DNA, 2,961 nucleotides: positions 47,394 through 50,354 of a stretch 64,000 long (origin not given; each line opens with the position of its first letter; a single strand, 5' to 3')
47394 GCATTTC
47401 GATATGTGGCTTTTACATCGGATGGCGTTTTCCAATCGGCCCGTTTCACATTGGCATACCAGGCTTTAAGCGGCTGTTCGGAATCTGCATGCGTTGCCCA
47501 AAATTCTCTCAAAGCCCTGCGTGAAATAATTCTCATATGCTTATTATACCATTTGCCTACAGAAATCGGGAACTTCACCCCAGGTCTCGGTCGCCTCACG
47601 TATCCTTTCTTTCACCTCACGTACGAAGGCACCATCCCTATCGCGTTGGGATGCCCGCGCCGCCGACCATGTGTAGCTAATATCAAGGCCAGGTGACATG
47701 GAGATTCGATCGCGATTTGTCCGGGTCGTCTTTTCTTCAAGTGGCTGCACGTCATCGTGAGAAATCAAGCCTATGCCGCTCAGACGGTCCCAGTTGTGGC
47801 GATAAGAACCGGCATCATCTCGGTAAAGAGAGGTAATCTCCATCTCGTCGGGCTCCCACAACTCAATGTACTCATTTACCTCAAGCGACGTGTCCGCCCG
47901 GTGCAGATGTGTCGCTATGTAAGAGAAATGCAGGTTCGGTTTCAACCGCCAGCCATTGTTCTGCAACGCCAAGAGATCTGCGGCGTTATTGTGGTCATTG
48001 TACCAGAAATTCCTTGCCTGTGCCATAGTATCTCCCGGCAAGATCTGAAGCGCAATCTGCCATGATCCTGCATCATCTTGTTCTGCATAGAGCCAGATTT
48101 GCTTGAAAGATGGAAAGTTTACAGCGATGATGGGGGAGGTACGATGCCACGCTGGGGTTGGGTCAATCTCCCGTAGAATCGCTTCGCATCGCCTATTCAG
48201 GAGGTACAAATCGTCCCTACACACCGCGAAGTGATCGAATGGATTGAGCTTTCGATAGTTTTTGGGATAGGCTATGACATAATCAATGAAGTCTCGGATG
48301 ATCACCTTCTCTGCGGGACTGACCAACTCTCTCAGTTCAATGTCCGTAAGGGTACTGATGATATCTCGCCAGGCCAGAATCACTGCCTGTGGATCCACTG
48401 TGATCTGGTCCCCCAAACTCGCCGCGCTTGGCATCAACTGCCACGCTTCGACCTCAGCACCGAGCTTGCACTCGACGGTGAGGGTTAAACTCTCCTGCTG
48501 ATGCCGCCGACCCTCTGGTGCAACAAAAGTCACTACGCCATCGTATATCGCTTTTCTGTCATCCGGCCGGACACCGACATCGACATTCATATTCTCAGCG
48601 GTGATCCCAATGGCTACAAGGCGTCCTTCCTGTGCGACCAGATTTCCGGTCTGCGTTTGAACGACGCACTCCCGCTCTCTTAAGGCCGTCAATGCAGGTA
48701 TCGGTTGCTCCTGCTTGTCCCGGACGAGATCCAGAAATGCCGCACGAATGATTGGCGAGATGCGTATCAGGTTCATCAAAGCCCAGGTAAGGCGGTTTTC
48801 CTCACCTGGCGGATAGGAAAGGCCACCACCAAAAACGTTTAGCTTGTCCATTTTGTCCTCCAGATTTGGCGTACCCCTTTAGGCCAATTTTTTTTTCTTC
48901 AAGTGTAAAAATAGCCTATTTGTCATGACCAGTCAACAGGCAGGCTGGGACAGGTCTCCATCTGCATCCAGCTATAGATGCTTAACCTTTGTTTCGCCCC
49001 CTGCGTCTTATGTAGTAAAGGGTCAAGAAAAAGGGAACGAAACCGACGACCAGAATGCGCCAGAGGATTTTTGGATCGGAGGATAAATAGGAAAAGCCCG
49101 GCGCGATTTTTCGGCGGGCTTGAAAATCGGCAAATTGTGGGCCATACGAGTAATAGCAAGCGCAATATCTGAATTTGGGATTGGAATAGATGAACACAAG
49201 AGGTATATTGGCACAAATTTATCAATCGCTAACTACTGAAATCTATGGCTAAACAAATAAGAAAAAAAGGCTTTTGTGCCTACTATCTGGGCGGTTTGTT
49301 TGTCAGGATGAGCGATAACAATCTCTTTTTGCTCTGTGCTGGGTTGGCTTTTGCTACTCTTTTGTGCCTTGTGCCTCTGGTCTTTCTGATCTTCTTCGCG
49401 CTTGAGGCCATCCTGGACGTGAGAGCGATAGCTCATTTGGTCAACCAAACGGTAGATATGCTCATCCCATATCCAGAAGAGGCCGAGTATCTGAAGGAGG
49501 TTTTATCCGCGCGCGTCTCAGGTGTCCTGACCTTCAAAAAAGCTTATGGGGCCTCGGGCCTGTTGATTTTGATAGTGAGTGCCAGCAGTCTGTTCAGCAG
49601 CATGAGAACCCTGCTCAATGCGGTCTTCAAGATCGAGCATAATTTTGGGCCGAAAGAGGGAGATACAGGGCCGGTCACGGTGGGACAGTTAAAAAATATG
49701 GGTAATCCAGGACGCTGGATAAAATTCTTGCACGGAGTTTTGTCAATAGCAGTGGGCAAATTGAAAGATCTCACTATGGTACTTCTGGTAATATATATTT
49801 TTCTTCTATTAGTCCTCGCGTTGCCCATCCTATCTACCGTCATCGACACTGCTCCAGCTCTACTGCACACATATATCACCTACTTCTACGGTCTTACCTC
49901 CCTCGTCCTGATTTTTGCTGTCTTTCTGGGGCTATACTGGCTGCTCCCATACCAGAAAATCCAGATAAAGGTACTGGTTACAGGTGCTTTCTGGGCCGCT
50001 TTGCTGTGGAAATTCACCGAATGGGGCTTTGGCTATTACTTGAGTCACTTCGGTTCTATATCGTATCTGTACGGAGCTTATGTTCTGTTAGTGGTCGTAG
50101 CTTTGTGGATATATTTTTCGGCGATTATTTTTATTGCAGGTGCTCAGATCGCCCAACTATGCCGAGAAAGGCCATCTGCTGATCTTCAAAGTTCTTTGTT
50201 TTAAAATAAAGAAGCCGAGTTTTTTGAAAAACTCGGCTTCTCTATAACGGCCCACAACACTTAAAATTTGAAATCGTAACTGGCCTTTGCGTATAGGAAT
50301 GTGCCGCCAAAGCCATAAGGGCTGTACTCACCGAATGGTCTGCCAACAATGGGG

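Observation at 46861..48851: Uncharacterised 435-aa protein co-transcribed with a reverse-order higB-higA module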

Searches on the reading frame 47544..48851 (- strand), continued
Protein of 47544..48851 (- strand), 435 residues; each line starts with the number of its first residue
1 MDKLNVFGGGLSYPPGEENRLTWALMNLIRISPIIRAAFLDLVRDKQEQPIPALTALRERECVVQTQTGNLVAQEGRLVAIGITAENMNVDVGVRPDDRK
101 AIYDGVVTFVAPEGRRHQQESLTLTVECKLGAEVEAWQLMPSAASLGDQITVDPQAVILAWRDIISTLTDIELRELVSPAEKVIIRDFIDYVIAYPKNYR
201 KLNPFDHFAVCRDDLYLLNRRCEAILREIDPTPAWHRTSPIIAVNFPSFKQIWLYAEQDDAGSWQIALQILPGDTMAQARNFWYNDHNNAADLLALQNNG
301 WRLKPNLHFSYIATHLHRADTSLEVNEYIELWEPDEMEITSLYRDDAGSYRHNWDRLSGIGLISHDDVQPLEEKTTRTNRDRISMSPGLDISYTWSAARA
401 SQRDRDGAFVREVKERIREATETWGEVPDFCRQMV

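Call 67: search_protein_families(library=padloc, proteins=[L003:4537-4872:+, L003:4869-5969:+, L003:7366-8526:+, L003:9561-10256:+, L002:7510-9117:+, L002:9114-10853:+, L004:2515-4614:-, L009:4227-4967:+, L006:5116-5862:+, L001:3050-4651:+], max_evalue=0.001)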
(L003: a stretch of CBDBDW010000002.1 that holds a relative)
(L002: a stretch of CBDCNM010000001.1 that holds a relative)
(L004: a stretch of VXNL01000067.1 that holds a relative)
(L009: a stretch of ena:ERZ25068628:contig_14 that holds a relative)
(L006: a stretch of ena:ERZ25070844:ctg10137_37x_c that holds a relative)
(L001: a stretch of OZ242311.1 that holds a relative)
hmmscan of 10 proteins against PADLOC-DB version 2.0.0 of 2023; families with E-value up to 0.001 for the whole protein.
L003:4537-4872:+ (111 aa): 0 families

L003:4869-5969:+ (366 aa): 15 families
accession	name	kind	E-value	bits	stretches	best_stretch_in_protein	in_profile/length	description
PDLC03982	PD-Lambda-2_B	-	4.5e-41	139.5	1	27-349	65-377/402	-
PDLC04141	capP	-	1e-10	39.5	1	230-333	35-138/242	capP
PDLC03954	RmrA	-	1.1e-08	32.5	1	218-312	164-256/380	-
PDLC03945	RmrA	-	6e-08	30.2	1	242-315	186-258/394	-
PDLC03947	RmrA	-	6.2e-08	29.9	1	202-318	152-262/383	-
PDLC03944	RmrA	-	6.5e-08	30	1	192-319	129-254/384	-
PDLC03949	RmrA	-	8.8e-08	29.4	1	33-312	14-230/363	-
PDLC03952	RmrA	-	1.3e-07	28.8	1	218-315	176-271/395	-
PDLC03948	RmrA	-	3.9e-07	27.3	1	196-315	144-258/397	-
PDLC03951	RmrA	-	5.7e-06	23.5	1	198-324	143-263/400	-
PDLC03953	RmrA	-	7e-06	23.5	1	260-314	204-250/373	-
PDLC03946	RmrA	-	5.2e-05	20.1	1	198-315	131-235/357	-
PDLC03950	RmrA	-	0.00018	18.6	1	258-315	190-246/369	-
PDLC02926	HTH_VI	-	0.00063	18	0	32-95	12-76/92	-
PDLC03943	RmrA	-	0.00069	16.8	0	258-316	186-237/370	-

L003:7366-8526:+ (386 aa): 2 families
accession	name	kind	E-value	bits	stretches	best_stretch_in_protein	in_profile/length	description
PDLC02990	DarG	-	3.2e-42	143.2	1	202-369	2-149/329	-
PDLC02991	DarT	-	2.4e-40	136.5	1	2-190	4-196/196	-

L003:9561-10256:+ (231 aa): 4 families
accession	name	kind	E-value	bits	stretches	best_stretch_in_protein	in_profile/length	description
PDLC03244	MTase_II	-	6.7e-23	79.2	2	92-175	201-286/295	Type II methyltransferase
PDLC03294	MTase_II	-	2.1e-07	28.9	1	92-162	177-252/272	Type II methyltransferase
PDLC04018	PD-Lambda-5_B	-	1e-05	23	1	82-154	177-248/291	-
PDLC03261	MTase_II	-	0.00016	18.1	0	91-152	193-259/643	Type II methyltransferase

L002:7510-9117:+ (535 aa): 27 families (the best 25 are shown)
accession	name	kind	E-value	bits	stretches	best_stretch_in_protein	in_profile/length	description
PDLC03019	MTase_I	-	1.9e-227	755.9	1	24-529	6-502/932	Type I methyltransferase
PDLC03035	MTase_I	-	9.4e-130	432.1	2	26-452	10-435/653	Type I methyltransferase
PDLC03240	MTase_II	-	2.9e-115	384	1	26-529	8-510/511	Type II methyltransferase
PDLC03031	MTase_I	-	7.2e-85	283.8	1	26-486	8-485/834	Type I methyltransferase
PDLC03022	MTase_I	-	1.9e-75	252.8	1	27-489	7-478/857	Type I methyltransferase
PDLC03028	MTase_I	-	2.3e-71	239.2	1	25-532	728-1232/1236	Type I methyltransferase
PDLC03027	MTase_I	-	1.5e-67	226.7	1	28-492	10-444/810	Type I methyltransferase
PDLC03038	MTase_I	-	4.3e-65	218.1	1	25-486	8-452/896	Type I methyltransferase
PDLC03039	MTase_I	-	8.4e-58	194.1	1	26-511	7-475/708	Type I methyltransferase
PDLC04134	mad2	-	8.5e-53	177.9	1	23-450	138-489/492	mads_2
PDLC03029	MTase_I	-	3.4e-49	165.9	1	27-448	10-451/661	Type I methyltransferase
PDLC03021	MTase_I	-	3.4e-46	156.1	1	29-519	13-486/491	Type I methyltransferase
PDLC03032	MTase_I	-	5.6e-44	148.4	1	28-443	10-406/1001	Type I methyltransferase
PDLC03026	MTase_I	-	1.5e-43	147.7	1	29-446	9-398/487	Type I methyltransferase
PDLC03020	MTase_I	-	1.2e-36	124.7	2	146-388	142-393/410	Type I methyltransferase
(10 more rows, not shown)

L002:9114-10853:+ (579 aa): 3 families
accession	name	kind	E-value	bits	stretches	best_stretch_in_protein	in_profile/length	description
PDLC02394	pAgo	-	1.1e-14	51.3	1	41-401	58-434/1121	-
PDLC02402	Aga_SIR2-PNTD1-PNTD2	-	2.7e-11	40.3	1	187-328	354-488/876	Class I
PDLC02418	Aga_SIR2-Kinase-PNTD1-PNTD2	-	2.1e-08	30.8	1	199-384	239-422/756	Class I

L004:2515-4614:- (699 aa): 72 families (the best 25 are shown)
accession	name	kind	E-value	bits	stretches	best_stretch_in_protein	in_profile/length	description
PDLC02981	AriAB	-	1.8e-137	457.9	1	1-692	1-690/694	-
PDLC00289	PtuA1|PtuA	-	2.4e-18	64.4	2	305-379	218-289/404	AAA ATPase domain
PDLC02980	AriA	-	5.5e-15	54.1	1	304-382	227-303/304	-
PDLC04135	mad3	-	6.9e-14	50.2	1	3-384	2-329/374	mads_3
PDLC02979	AriA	-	1.7e-13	49.1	1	1-381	1-372/373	-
PDLC04180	HEC-01A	-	2.3e-12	44.8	1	304-385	244-324/382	-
PDLC04176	HEC-01A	-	1.2e-11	42.6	2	1-50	1-50/371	-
PDLC02914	ATPase-Toprim_I-B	-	1.2e-11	42.5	1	314-533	184-388/443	-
PDLC00271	PtuA1|PtuA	-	3.9e-11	41.2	1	1-98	1-102/421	AAA ATPase domain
PDLC00305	PtuA1|PtuA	-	7.6e-11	40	1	1-108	1-113/392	AAA ATPase domain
PDLC03878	NsnB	-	9.8e-11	40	1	3-383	2-282/345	-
PDLC02915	ATPase-Toprim_I-B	-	1.1e-10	39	2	1-47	1-46/623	-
PDLC02982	AriAB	-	2.3e-10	37.7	1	230-353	131-256/570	-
PDLC02335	AbiLi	-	2.1e-09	34.9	1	3-386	50-243/326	AbiLi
PDLC02358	Old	-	6.1e-09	33.2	1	1-48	2-48/578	Old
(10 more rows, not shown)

L009:4227-4967:+ (246 aa): 0 families

L006:5116-5862:+ (248 aa): 0 families

L001:3050-4651:+ (533 aa): 0 families
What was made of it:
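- Closest known: PD-lambda-2 anti-phage system. Same: In L003 a true HTH-M78 peptidase of the B type (4.5e-41) precedes an ORF435 homologue (call 67).
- A PARIS AriAB fusion, 1.8e-137, in L004 (call 67).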

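Call 73: list_cluster_members(proteins=[window:47544-48851:-, window:47243-47536:-, window:46861-47232:-])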
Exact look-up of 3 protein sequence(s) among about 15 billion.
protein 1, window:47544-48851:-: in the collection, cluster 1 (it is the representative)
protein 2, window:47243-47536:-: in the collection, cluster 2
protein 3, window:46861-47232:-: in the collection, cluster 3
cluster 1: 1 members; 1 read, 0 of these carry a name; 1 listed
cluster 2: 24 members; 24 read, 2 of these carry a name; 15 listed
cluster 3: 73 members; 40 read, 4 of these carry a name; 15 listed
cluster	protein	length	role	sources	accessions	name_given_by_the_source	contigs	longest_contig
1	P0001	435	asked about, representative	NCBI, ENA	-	-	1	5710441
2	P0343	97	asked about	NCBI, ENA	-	-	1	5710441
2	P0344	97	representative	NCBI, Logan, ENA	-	-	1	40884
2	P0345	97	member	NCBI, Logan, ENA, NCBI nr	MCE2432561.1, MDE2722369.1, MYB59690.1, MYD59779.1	MAG: type II toxin-antitoxin system HigB family toxin [Candidatus Latescibacteria ... | type II toxin-antitoxin system HigB family toxin [Candidatus Latescibacterota bacterium]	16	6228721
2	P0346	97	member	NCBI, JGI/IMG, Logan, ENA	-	mRNA interferase HigB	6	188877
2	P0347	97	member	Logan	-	-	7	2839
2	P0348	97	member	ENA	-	-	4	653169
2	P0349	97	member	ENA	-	-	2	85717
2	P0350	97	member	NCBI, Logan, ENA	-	-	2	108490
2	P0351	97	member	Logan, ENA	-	-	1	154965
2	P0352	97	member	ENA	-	-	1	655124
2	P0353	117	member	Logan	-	-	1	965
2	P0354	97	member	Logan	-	-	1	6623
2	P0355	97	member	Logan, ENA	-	-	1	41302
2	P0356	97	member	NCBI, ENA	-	-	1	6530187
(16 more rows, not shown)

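Call 85: fold_search(model_id=the predicted structure, library=pdb)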
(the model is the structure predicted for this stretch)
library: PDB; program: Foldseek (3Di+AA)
matches with E <= 10: 294; with E <= 0.001: 0
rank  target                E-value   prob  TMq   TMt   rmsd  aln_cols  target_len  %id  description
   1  9dzv_A                2.0e-01  0.08  0.09  0.04  16.0       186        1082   11  Cryo-EM structure of the C. neoformans lipid flippase Apt1-Cdc50 in the E1 state (released 2025-02-05)
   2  6n38_H                2.3e-01  0.06  0.07  0.06  16.3       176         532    7  Structure of the type VI secretion system TssK-TssF-TssG baseplate subcomplex revealed by cryo-electron microscopy - f (released 2018-12-26)
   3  4kgj_A                2.7e-01  0.09  0.11  0.08  14.0       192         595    9  Crystal structure of human alpha-L-iduronidase complex with 5-fluoro-alpha-L-idopyranosyluronic acid fluoride (released 2013-09-18)
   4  6i6x_B                3.9e-01  0.08  0.11  0.08  14.3       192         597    9  New Irreversible a-l-Iduronidase Inhibitors and Activity-Based Probes (released 2018-12-05)
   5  7oh4_C                3.9e-01  0.03  0.10  0.11  19.0       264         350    7  Cryo-EM structure of Drs2p-Cdc50p in the E1 state with PI4P and Mg2+ bound (released 2021-06-09)
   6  6i6x_A                4.1e-01  0.07  0.10  0.08  14.5       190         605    9  New Irreversible a-l-Iduronidase Inhibitors and Activity-Based Probes (released 2018-12-05)
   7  6d2s                  5.2e-01  0.04  0.09  0.11  15.1       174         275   13  Mycobacterium tuberculosis transcriptional regulator (released 2019-04-17)
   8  2pk0_D                5.5e-01  0.03  0.08  0.11  17.9       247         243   10  Structure of the S. agalactiae serine/threonine phosphatase at 2.65 resolution (released 2007-06-12)
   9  6n38_I                5.8e-01  0.02  0.08  0.07  25.2       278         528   12  Structure of the type VI secretion system TssK-TssF-TssG baseplate subcomplex revealed by cryo-electron microscopy - f (released 2018-12-26)
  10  6kko_A                6.1e-01  0.04  0.08  0.16  15.7       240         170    7  The crystal structure of SiaB-SiaC complex from Pseudomonas aeruginosa (released 2020-06-10)
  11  4f9b_A                6.9e-01  0.05  0.10  0.13  14.6       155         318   10  Human CDC7 kinase in complex with DBF4 and PHA767491 (released 2012-10-31)
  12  2pk0_A                6.9e-01  0.02  0.07  0.10  18.2       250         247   12  Structure of the S. agalactiae serine/threonine phosphatase at 2.65 resolution (released 2007-06-12)
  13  4obs_A                7.3e-01  0.05  0.10  0.08  14.4       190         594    9  Crystal structure of human alpha-L-iduronidase in the P212121 form (released 2015-01-14)
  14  2nlk                  8.2e-01  0.03  0.11  0.09  18.0       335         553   10  Crystal structure of D1 and D2 catalytic domains of human Protein Tyrosine Phosphatase Gamma (D1+D2 PTPRG) (released 2006-11-21)
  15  9kea_D                8.2e-01  0.02  0.07  0.12  19.0       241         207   11  Crystal structure of LnzB (Streptomyces spp. ) (released 2025-11-12)
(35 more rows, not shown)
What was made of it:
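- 47547..48317 (-): Helical linker plus C-terminal alpha/beta region (residues 179-435) of unknown function; fold resembles type III secretion chaperones, YbjN and DUF1054. Foldseek against PDB found nothing significant (call 85).
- On PD-(D/E)xK nuclease superfamily (for ORF435 residues 1-178): Foldseek on the whole protein found nothing (call 85).
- Tried and rejected: Foldseek of the full model against PDB found nothing at E<0.2 (call 85).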

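Call 88: find_related_loci(query=window:47544-48851:-, collection=metagenome_contigs, flank=5000)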
Query window:47544-48851:- (435 aa) in metagenome_contigs; peptide patterns used: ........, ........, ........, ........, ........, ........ (x = any residue, [..] = any of these).
36 stretches matched a pattern, but none encodes a relative of the query by tblastn (E <= 1e-3).

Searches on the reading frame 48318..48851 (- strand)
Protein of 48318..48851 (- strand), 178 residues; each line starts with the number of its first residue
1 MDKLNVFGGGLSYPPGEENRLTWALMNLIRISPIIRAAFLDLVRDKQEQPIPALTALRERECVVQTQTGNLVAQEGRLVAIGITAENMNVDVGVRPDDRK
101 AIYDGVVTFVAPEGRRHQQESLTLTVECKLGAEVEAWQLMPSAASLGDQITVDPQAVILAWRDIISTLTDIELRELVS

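Call 48: predict_structure(alignment_id=A3)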
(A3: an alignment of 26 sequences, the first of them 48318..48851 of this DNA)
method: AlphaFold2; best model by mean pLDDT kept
length: 178 residues; sequences in the alignment: 26
mean_pLDDT: 90.2   pTM: 0.87
mean pLDDT of the five models: 90.2, 89.8, 89.6, 89.3, 88.6
residues with pLDDT >= 90: 135; 70-90: 25; 50-70: 15; < 50: 3
segments of 3 or more residues with pLDDT < 50: none
pLDDT, mean of each block of 10 residues (from residue 1): 51 70 93 97 97 93 94 95 90 95 96 80 96 92 95 97 97 94
secondary structure, 60 per line:
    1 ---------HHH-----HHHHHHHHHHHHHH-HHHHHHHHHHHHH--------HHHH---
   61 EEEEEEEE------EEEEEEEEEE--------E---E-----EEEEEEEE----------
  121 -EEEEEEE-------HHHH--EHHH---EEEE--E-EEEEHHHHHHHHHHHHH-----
elements in order: H18-31 H33-45 H54-57 E61-68 E75-84 E103-110 E122-128 H136-139 E149-152 E157-160 H161-173
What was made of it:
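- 48318..48851 (-): N-terminal PD-(D/E)xK-type nuclease domain (residues 1-178; E18, Q67, D104, E127, K129). Domain model pLDDT 90 (call 48).
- On PD-(D/E)xK nuclease superfamily (for ORF435 residues 1-178): The model has pLDDT 90 and the right order of elements (call 48).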

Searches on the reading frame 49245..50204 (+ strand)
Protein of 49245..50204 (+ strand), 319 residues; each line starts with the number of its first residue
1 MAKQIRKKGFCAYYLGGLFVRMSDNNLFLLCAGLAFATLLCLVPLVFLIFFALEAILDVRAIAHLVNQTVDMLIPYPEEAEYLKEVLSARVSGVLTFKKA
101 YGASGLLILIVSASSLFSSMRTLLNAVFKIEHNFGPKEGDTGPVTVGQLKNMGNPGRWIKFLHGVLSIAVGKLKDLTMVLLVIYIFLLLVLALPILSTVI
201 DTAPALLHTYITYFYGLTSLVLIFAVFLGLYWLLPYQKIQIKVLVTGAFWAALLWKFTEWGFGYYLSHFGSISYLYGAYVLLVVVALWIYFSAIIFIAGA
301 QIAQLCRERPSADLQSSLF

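Call 90: search_protein_families(library=pfam, proteins=[window:49245-50204:+], max_evalue=0.001)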
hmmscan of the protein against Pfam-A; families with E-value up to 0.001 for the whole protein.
window:49245-50204:+ (319 aa): 1 family
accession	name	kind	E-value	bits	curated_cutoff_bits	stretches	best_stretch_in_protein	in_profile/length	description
PF03631.20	Virul_fac_BrkB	-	3e-31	109.5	33.7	1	24-308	2-257/259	Virulence factor BrkB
